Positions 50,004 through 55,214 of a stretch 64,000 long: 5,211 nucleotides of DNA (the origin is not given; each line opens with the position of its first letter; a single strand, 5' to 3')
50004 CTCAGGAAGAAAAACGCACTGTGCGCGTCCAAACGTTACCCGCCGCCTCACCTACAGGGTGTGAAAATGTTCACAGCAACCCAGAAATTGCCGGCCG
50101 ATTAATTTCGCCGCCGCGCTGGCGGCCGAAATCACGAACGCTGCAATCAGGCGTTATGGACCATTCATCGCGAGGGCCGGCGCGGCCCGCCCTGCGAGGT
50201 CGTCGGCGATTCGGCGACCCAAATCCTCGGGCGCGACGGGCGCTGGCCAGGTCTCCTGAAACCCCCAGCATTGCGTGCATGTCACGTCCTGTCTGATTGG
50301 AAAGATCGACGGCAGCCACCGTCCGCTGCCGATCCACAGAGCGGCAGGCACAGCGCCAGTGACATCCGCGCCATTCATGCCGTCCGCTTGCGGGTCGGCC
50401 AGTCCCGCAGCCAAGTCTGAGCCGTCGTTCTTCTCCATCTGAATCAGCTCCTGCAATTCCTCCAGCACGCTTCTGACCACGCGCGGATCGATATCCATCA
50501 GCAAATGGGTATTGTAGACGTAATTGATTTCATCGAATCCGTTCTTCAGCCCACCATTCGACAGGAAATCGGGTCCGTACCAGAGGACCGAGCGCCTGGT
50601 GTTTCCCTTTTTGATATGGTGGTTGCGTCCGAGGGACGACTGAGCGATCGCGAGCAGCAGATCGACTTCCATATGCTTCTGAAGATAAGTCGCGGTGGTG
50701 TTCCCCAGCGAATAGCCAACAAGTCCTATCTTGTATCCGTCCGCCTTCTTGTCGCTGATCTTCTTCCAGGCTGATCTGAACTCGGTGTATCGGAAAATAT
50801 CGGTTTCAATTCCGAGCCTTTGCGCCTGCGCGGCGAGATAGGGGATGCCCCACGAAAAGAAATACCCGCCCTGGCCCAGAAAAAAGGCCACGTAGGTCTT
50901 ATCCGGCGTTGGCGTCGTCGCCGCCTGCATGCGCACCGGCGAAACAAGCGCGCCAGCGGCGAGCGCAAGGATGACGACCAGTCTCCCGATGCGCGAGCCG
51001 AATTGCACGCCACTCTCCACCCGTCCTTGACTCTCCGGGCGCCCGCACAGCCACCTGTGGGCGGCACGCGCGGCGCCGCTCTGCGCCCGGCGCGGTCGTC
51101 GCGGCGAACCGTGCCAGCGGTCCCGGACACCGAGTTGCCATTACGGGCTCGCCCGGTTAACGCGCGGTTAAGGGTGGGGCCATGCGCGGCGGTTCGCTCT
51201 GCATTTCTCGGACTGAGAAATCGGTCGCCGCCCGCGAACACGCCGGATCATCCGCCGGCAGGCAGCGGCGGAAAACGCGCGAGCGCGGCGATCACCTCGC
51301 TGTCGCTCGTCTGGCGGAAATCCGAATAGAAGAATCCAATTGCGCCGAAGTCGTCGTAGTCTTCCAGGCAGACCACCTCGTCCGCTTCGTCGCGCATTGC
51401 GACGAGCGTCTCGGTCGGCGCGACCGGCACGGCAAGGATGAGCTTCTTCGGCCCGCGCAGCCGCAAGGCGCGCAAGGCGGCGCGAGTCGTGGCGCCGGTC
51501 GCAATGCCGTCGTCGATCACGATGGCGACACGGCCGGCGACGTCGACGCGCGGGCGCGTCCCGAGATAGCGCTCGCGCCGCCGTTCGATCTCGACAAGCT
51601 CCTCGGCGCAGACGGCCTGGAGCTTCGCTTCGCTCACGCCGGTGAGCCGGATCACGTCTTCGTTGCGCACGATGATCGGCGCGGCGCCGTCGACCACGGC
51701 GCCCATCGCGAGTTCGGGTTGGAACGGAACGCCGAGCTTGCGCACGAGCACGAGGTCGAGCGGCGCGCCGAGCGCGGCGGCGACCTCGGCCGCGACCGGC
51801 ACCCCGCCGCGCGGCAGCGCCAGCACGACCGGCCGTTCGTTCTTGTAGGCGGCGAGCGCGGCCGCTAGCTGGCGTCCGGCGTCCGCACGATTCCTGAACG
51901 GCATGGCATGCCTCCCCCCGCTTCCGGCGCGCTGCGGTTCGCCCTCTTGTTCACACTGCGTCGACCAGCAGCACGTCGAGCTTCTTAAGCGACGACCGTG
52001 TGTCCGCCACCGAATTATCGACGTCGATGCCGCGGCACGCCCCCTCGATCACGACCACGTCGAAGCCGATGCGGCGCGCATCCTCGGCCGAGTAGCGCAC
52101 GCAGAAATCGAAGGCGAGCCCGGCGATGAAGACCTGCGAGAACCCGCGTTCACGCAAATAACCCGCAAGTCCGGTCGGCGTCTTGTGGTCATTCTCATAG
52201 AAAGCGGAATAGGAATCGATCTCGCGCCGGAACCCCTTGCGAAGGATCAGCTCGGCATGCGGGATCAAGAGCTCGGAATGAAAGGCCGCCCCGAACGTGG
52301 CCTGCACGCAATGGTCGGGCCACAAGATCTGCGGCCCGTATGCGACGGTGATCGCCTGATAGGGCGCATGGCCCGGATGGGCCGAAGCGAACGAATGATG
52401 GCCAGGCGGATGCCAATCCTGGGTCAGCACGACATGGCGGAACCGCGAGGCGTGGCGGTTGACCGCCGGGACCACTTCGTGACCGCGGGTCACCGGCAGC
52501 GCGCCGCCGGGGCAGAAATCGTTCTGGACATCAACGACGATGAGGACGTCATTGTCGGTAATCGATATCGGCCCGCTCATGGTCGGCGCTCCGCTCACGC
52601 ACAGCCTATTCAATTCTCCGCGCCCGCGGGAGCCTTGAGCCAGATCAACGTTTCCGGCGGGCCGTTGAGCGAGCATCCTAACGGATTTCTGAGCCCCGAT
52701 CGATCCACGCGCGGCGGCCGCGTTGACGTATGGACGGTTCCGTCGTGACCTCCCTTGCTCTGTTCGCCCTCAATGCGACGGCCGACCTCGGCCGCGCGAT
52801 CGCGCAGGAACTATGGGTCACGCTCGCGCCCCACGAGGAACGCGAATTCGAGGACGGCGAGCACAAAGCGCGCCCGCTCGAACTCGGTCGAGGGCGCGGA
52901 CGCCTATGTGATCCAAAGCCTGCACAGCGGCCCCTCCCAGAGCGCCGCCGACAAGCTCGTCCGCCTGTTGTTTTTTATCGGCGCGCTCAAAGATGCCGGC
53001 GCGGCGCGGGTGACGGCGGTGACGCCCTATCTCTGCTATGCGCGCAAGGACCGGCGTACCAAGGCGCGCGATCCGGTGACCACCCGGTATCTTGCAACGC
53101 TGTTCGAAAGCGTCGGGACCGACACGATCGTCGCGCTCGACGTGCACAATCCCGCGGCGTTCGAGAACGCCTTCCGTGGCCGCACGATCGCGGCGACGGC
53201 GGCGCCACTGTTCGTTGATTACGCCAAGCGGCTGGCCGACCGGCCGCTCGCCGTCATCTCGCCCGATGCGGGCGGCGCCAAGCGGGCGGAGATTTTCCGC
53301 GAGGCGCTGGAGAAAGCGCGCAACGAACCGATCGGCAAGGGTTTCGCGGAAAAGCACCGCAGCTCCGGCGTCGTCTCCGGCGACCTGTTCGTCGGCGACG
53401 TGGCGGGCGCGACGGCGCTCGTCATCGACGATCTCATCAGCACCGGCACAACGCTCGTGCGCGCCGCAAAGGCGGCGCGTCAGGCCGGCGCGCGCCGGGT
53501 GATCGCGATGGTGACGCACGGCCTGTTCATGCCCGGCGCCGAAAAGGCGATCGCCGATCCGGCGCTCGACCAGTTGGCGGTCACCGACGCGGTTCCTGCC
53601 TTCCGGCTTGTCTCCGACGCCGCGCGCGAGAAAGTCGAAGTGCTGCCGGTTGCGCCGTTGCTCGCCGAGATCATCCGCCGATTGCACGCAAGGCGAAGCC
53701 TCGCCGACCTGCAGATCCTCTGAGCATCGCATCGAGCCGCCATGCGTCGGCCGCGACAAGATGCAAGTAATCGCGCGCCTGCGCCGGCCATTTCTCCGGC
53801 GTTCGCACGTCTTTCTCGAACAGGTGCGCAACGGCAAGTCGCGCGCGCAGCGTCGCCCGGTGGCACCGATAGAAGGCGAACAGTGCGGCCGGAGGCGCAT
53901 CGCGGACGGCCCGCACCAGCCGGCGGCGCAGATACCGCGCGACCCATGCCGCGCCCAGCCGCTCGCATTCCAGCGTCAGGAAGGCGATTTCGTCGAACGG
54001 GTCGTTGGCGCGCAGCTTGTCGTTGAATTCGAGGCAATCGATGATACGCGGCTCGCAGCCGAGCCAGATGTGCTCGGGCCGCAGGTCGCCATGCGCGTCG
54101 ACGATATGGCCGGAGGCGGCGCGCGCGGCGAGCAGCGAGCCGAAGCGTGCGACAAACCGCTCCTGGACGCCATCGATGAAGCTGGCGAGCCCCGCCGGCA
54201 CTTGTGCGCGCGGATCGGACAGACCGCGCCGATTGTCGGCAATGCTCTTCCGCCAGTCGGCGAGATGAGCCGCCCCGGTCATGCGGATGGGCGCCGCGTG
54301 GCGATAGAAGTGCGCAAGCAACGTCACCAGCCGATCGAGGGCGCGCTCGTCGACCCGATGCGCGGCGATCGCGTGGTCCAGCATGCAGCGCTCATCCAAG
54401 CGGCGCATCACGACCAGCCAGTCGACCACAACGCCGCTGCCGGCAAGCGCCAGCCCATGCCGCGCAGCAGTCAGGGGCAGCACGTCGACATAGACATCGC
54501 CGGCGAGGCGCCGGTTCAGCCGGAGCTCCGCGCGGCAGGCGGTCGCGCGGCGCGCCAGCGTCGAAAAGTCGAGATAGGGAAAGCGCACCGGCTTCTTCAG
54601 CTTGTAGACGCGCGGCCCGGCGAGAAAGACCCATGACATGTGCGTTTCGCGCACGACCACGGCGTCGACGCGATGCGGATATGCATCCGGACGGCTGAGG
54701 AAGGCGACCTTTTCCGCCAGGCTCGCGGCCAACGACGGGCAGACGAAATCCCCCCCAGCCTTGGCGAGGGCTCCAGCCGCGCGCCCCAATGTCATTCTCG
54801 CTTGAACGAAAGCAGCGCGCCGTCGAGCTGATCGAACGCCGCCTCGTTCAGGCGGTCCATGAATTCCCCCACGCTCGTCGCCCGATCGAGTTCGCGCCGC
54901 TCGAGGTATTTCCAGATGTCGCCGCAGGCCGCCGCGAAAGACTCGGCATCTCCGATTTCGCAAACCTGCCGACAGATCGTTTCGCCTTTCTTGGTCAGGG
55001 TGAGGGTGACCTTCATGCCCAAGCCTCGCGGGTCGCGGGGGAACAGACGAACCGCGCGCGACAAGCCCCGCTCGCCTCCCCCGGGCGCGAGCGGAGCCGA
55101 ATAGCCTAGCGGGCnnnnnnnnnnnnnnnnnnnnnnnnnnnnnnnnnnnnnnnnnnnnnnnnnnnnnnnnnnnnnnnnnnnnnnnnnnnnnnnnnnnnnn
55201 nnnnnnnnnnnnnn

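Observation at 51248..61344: FixLJ-FixK island resembling a dormancy (DosR-like) regulon, without fixNOQP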

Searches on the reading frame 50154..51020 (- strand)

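Call 6: search_protein_families(library=pfam, proteins=[window:50154-51020:-], max_evalue=0.01)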
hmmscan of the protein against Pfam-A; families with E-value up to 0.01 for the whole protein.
window:50154-51020:- (288 aa): 0 families

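Call 66: search_protein_families(library=pfam, proteins=[window:50154-51020:-], max_evalue=5)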
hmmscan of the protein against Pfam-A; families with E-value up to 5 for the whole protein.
window:50154-51020:- (288 aa): 1 family
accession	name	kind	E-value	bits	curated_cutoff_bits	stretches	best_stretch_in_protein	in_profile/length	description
PF05057.20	DUF676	-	0.25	11.3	20.3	1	88-113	70-95/217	Putative serine esterase (DUF676)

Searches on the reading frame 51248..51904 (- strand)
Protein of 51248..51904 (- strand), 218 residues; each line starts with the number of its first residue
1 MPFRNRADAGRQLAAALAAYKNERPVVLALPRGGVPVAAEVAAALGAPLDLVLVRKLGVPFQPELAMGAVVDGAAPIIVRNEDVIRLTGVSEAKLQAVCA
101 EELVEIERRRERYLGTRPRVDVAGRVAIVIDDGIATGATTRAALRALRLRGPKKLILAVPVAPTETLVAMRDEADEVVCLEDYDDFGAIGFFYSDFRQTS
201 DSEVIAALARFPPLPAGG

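Call 5: search_protein_families(library=pfam, proteins=[window:51248-51904:-], max_evalue=0.01)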
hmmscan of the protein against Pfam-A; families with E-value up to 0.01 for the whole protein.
window:51248-51904:- (218 aa): 1 family
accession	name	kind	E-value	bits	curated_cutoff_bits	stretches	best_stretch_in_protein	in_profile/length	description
PF00156.33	Pribosyltran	-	1.6e-17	63.7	26.3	1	6-189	11-150/158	Phosphoribosyl transferase domain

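Call 10: search_protein_families(library=ncbifam, proteins=[window:51248-51904:-], max_evalue=0.01)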
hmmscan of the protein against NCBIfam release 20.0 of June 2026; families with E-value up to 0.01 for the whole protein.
window:51248-51904:- (218 aa): 16 families
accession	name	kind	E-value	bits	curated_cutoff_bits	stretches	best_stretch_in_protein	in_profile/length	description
TIGR01251.1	ribP_PPkin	subfamily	1.3e-09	37.4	113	1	105-159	187-245/309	ribose-phosphate diphosphokinase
NF002095.0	PRK00934.1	equivalog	4e-07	29.5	296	1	117-159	197-240/287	ribose-phosphate diphosphokinase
NF006605.0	PRK09162.1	equivalog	2.7e-06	26.9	181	1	116-165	90-139/183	hypoxanthine-guanine phosphoribosyltransferase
NF003549.0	PRK05205.1-5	equivalog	5e-05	22.8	138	1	111-159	86-135/182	bifunctional pyr operon transcriptional regulator/uracil phosphoribosyltransferase PyrR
NF001097.0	PRK00129.1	equivalog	8.1e-05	22.4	114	1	109-177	110-177/209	uracil phosphoribosyltransferase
NF003548.0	PRK05205.1-4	equivalog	0.00033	20.5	218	1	116-161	82-128/173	bifunctional pyr operon transcriptional regulator/uracil phosphoribosyltransferase PyrR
NF002620.0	PRK02277.1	subfamily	0.00039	20.1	115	0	121-159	138-176/201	orotate phosphoribosyltransferase-like protein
TIGR01091.1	upp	equivalog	0.0004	20.1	208.35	1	121-177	119-175/207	uracil phosphoribosyltransferase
NF004689.0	PRK06031.1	equivalog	0.00042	19.6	175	0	120-159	150-189/233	phosphoribosyltransferase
NF003545.0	PRK05205.1-1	equivalog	0.00049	19.6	140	0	120-147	85-112/171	bifunctional pyr operon transcriptional regulator/uracil phosphoribosyltransferase PyrR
NF003546.0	PRK05205.1-2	equivalog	0.00065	19.4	268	1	119-161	90-133/175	bifunctional pyr operon transcriptional regulator/uracil phosphoribosyltransferase PyrR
NF003547.0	PRK05205.1-3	equivalog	0.0009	19.1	230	0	117-161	102-147/194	bifunctional pyr operon transcriptional regulator/uracil phosphoribosyltransferase PyrR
NF002844.0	PRK03092.1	equivalog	0.00094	18.5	438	1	121-159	220-258/326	ribose-phosphate diphosphokinase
NF002320.0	PRK01259.1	subfamily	0.0023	17.4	297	0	121-158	211-248/316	ribose-phosphate diphosphokinase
TIGR00336.1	pyrE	equivalog_domain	0.0075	16.1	106.8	0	7-56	38-90/173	orotate phosphoribosyltransferase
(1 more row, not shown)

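Call 46: search_solved_structures(query=window:51251-51904:-, max_evalue=0.01)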
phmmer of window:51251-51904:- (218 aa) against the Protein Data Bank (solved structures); distinct sequences matched with E-value up to 0.01: 9.
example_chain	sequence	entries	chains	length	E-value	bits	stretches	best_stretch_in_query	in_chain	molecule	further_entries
1wd5_A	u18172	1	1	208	4.5e-40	140.8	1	1-209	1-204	hypothetical protein TT1426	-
1ufr_A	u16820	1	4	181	0.00063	22.8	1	101-161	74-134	pyr mRNA-binding attenuation protein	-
4pfq_A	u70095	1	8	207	0.0019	21.3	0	121-159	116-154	Hypoxanthine phosphoribosyltransferase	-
4s2u_A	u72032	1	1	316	0.0052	19.8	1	102-157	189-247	Ribose-phosphate pyrophosphokinase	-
7xmu_A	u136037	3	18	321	0.0054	19.7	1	102-157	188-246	Ribose-phosphate pyrophosphokinase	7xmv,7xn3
6asv_A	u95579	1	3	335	0.0063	19.5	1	102-157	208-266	Ribose-phosphate pyrophosphokinase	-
4p81_A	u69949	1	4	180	0.0076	19.3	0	102-161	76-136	Ancestral PyrR protein (Orange)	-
3lpn_A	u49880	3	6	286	0.0096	18.9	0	105-157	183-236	Ribose-phosphate pyrophosphokinase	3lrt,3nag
3mbi_A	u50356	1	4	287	0.0097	18.9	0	105-158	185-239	Ribose-phosphate pyrophosphokinase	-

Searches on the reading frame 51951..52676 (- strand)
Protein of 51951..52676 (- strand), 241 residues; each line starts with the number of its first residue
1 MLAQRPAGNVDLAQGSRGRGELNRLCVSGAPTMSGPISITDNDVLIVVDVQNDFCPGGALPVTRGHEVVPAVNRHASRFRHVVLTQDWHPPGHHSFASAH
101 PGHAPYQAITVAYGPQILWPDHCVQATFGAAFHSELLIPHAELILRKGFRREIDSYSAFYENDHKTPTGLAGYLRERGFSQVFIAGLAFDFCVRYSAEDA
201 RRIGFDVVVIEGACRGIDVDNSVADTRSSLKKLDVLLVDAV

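Call 5: search_protein_families(library=pfam, proteins=[window:51951-52676:-], max_evalue=0.01)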
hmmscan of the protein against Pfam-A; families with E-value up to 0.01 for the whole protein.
window:51951-52676:- (241 aa): 1 family
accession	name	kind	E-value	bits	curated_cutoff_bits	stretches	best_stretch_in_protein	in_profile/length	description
PF00857.26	Isochorismatase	-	6.6e-20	72.3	27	1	44-224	2-158/175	Isochorismatase domain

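Call 10: search_protein_families(library=ncbifam, proteins=[window:51951-52676:-], max_evalue=0.01)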
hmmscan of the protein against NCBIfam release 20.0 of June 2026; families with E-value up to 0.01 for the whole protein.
window:51951-52676:- (241 aa): 5 families
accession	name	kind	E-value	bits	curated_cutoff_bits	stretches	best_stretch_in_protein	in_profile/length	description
NF008623.0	PRK11609.1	equivalog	1.5e-55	188.3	174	1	42-230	3-192/213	bifunctional nicotinamidase/pyrazinamidase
NF008517.0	PRK11440.1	equivalog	9.1e-06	25.7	195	1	168-220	110-162/188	hydrolase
NF050097.1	BiurAmidohydBiuH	equivalog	9.9e-06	25.1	370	1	168-224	140-196/221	biuret amidohydrolase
TIGR03614.1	RutB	equivalog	0.0014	18.3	377.95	0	155-216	133-188/226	pyrimidine utilization protein B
NF041461.1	C_hydro_YcaC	equivalog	0.0038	16.8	310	1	175-216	98-139/201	isochorismate family cysteine hydrolase YcaC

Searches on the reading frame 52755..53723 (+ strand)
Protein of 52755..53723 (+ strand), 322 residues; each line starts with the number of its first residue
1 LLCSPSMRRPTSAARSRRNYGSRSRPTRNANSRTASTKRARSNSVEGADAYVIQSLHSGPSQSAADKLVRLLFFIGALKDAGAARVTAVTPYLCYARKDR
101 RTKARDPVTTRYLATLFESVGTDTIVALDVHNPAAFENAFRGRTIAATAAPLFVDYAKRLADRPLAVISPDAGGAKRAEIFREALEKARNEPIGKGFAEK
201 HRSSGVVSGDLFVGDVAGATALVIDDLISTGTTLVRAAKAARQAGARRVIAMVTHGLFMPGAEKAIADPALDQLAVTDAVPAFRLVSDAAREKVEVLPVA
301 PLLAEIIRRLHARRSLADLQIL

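Call 5: search_protein_families(library=pfam, proteins=[window:52755-53723:+], max_evalue=0.01)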
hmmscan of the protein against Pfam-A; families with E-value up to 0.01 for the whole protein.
window:52755-53723:+ (322 aa): 3 families
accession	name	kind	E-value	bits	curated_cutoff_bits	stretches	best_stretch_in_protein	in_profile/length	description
PF13793.12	Pribosyltran_N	-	6.4e-24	84.5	25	1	41-121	41-117/117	N-terminal domain of ribose phosphate pyrophosphokinase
PF14572.12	Pribosyl_synth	-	7.1e-19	68.9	27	1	212-319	77-182/184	Phosphoribosyl synthetase-associated domain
PF00156.33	Pribosyltran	-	1.4e-08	34.7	26.3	1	160-255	26-124/158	Phosphoribosyl transferase domain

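Call 10: search_protein_families(library=ncbifam, proteins=[window:52755-53723:+], max_evalue=0.01)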
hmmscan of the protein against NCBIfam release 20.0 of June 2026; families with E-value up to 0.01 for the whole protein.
window:52755-53723:+ (322 aa): 17 families
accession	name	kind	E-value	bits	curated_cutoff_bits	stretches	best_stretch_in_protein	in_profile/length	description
TIGR01251.1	ribP_PPkin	subfamily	8.6e-64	215.4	113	1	43-319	43-307/309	ribose-phosphate diphosphokinase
NF002320.0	PRK01259.1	subfamily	3.9e-55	187.4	297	1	42-317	48-311/316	ribose-phosphate diphosphokinase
NF002844.0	PRK03092.1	equivalog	9e-52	176.3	438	1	42-319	53-321/326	ribose-phosphate diphosphokinase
NF002758.0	PRK02812.1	equivalog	6.9e-48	163.5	518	1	43-317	64-326/330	ribose-phosphate pyrophosphokinase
NF002618.0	PRK02269.1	equivalog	4.6e-46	157.9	460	1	43-319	48-315/321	ribose-phosphate diphosphokinase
NF003428.0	PRK04923.1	equivalog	7.5e-42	143.6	536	1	43-319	49-316/319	ribose-phosphate diphosphokinase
NF002686.0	PRK02458.1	equivalog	4.4e-41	141.4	506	1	43-319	52-315/323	ribose-phosphate diphosphokinase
NF002095.0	PRK00934.1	equivalog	1.1e-40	139.6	296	1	45-281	45-268/287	ribose-phosphate diphosphokinase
NF001815.0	PRK00553.1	equivalog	1.9e-35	122.6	484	1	43-318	52-319/332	ribose-phosphate pyrophosphokinase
NF005537.0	PRK07199.1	subfamily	1e-32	113.5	322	1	64-281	61-274/301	ribose-phosphate diphosphokinase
NF005299.0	PRK06827.1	subfamily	2.8e-30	105.3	327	1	61-319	102-367/383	phosphoribosylpyrophosphate synthetase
NF002635.0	PRK02304.1-4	subfamily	5.9e-05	22.7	146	1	201-247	97-144/188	adenine phosphoribosyltransferase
NF040646.1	HPT_Archaea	equivalog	0.0003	20.4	200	1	200-251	95-149/184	hypoxanthine/guanine phosphoribosyltransferase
NF002620.0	PRK02277.1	subfamily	0.00036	20.2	115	1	199-253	124-176/201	orotate phosphoribosyltransferase-like protein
TIGR00336.1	pyrE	equivalog_domain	0.00087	19.1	106.8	1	211-254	100-146/173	orotate phosphoribosyltransferase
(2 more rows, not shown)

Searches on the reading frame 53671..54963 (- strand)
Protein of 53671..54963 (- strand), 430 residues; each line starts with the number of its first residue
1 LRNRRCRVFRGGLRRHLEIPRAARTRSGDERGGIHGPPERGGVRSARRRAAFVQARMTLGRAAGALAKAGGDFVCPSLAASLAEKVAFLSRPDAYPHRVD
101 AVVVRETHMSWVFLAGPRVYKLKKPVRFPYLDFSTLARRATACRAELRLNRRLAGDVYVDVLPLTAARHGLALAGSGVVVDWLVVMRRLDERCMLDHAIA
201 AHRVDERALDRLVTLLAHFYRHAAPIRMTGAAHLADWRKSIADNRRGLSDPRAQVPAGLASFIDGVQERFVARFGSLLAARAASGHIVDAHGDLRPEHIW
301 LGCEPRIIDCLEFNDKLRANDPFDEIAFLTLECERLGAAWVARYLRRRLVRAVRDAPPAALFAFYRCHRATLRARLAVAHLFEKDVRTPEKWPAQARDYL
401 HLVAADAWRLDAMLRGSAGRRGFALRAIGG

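Call 5: search_protein_families(library=pfam, proteins=[window:53671-54963:-], max_evalue=0.01)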
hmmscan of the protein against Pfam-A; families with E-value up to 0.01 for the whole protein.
window:53671-54963:- (430 aa): 0 families

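Call 10: search_protein_families(library=ncbifam, proteins=[window:53671-54963:-], max_evalue=0.01)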
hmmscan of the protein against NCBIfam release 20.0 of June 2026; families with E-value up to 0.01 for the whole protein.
window:53671-54963:- (430 aa): 0 families

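Call 25: find_related_loci(query=window:53674-54795:-, collection=genome_contigs, flank=10000)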
Query window:53674-54795:- (374 aa) in genome_contigs; peptide patterns used: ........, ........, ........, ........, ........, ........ (x = any residue, [..] = any of these).
600 stretches matched a pattern (row limit reached: there are more); 589 encode a relative of the query (tblastn E <= 1e-3); the best 80 are kept; 80 distinct loci.
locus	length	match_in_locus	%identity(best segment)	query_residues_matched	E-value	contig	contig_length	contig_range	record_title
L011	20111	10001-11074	82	1-358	0e+0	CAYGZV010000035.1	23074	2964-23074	MAG TPA_asm: uncultured Rhodoplanes sp. isolate ERP119294_co1_409 genome assembly, contig: NODE_2649_length_23074_cov_22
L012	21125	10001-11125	67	1-374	6e-140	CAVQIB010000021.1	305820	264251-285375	MAG: uncultured Alphaproteobacteria bacterium isolate MFD09730.bin.2.110 genome assembly, contig: contig_4546, whole gen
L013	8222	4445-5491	64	25-373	7e-137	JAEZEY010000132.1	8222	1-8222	MAG: Proteobacteria bacterium isolate OH_CBrB_365 k127_1068934, whole genome shotgun sequence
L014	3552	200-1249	62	25-374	9e-137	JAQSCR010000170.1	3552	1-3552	MAG: Pseudolabrys sp. isolate U-2020 MAG004 NODE_1565_length_3552_cov_4.954532, whole genome shotgun sequence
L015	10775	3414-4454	63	25-371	1e-132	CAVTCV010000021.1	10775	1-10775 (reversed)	MAG: uncultured Alphaproteobacteria bacterium isolate MFD00991.bin.3.207 genome assembly, contig: contig_52846, whole ge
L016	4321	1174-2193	62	25-364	7e-133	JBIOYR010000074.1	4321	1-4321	MAG: Aestuariivirgaceae bacterium isolate MAG025 k127_3510300, whole genome shotgun sequence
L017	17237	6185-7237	60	21-371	1e-130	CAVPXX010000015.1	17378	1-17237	MAG: uncultured Alphaproteobacteria bacterium isolate MFD01872.bin.1.321 genome assembly, contig: contig_170840, whole g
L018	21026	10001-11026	62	23-364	9e-130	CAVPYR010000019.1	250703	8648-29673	MAG: uncultured Alphaproteobacteria bacterium isolate MFD02134.bin.2.43 genome assembly, contig: contig_338, whole genom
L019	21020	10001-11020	64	25-364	2e-129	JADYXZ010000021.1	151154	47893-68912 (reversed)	MAG: Bradyrhizobiaceae bacterium isolate SJ505 c_000001909161, whole genome shotgun sequence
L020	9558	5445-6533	63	3-359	2e-128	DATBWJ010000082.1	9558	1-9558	MAG TPA_asm: Xanthobacteraceae bacterium isolate SMAG_U7538 k141_60188, whole genome shotgun sequence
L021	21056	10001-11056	60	23-374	7e-128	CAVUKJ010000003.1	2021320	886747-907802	MAG: uncultured Alphaproteobacteria bacterium isolate MFD01872.bin.1.83 genome assembly, contig: contig_27219, whole gen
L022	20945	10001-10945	63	23-337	1e-126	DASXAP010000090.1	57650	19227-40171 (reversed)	MAG TPA_asm: Xanthobacteraceae bacterium isolate SMAG_U3769 k141_55090, whole genome shotgun sequence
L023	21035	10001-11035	61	25-369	1e-126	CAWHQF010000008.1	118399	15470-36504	MAG: uncultured Alphaproteobacteria bacterium isolate MFD08447.bin.2.2 genome assembly, contig: contig_19603, whole geno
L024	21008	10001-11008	61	23-358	3e-126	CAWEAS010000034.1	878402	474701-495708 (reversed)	MAG: uncultured Alphaproteobacteria bacterium isolate MFD05512.bin.1.8 genome assembly, contig: contig_8052, whole genom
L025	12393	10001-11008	61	23-358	8e-126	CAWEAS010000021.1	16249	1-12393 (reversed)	MAG: uncultured Alphaproteobacteria bacterium isolate MFD05512.bin.1.8 genome assembly, contig: contig_37336, whole geno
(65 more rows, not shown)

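Call 44: find_homologous_proteins(query=window:53674-54795:-, max_evalue=0.00001)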
Query window:53674-54795:- (374 aa): 7333 proteins with E <= 0.00001 among 8000 candidates; the best 120 are listed.
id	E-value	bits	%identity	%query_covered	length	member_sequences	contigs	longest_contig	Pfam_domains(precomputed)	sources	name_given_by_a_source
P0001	2.5e-243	825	99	100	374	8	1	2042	-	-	-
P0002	3.8e-209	713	87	100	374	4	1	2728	-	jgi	jgi:aminoglycoside phosphotransferase family enzyme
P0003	6.3e-209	712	88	100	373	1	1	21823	-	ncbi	-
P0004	8.0e-198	675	84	95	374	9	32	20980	-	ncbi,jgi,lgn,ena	ncbi:MAG: hypothetical protein ACXWVL_00395 [Rhodoplanes sp.]|jgi:uncharacterized protein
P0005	5.4e-192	656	82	96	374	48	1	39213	-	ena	-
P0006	6.4e-191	653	82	96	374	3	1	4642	-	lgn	-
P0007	4.1e-190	650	82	95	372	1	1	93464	-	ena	-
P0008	9.3e-188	642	82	96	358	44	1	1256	-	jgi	jgi:aminoglycoside phosphotransferase family enzyme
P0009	1.6e-184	632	84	90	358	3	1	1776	-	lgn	-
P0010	3.1e-180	617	82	94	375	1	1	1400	-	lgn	-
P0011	6.2e-178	610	82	90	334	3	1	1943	-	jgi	jgi:aminoglycoside phosphotransferase family enzyme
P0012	1.8e-175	602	76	96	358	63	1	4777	-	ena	-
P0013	1.7e-165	569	84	84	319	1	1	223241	-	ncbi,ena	-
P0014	6.9e-164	564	78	91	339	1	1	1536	-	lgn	-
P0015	6.9e-160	550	70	96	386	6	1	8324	-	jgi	jgi:aminoglycoside phosphotransferase family enzyme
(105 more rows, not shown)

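Call 45: search_solved_structures(query=window:53674-54795:-, max_evalue=1)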
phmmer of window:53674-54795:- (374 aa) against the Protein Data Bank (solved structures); distinct sequences matched with E-value up to 1: 1.
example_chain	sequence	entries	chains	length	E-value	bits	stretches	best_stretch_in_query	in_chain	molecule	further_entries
8t19_A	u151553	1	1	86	0.036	16.6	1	32-86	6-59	PbtF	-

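Call 66: search_protein_families(library=pfam, proteins=[window:53674-54795:-, L011:3013-3417:-], max_evalue=5)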
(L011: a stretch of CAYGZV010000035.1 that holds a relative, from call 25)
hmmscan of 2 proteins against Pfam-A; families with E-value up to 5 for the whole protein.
window:53674-54795:- (374 aa): 1 family
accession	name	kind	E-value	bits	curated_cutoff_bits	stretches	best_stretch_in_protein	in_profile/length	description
PF19825.5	DUF6306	-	0.018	15.7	23.7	1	261-316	74-124/129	Domain of unknown function (DUF6306)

L011:3013-3417:- (135 aa): 3 families
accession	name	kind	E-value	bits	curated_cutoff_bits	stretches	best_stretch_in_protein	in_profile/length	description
PF00072.30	Response_reg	-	1e-15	58.3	30.2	1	14-119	1-107/111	Response regulator receiver domain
PF21714.3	KaiA_N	-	0.011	16.3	27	1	14-94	3-82/125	Circadian clock protein KaiA, N-terminal domain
PF06490.17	FleQ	-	0.068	14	22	1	13-113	1-94/108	Flagellar regulatory protein FleQ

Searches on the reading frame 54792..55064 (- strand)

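Call 10: search_protein_families(library=ncbifam, proteins=[window:54792-55064:-], max_evalue=0.01)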
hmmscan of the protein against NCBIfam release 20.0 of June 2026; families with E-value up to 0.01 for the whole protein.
window:54792-55064:- (90 aa): 1 family
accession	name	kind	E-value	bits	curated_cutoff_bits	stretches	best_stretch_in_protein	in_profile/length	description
NF006035.0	PRK08177.1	equivalog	0.0096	15.4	251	0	13-80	14-78/228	SDR family oxidoreductase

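Call 66: search_protein_families(library=pfam, proteins=[window:54795-55016:-], max_evalue=5)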
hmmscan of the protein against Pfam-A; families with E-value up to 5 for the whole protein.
window:54795-55016:- (74 aa): 2 families
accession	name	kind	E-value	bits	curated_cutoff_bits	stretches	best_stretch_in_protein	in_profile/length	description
PF15615.11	TerB_C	-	0.15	12.8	26.3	1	47-69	109-131/148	TerB-C domain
PF18216.6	N_formyltrans_C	-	0.19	11.8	25.8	1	36-67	3-34/52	N-formyltransferase dimerization C-terminal domain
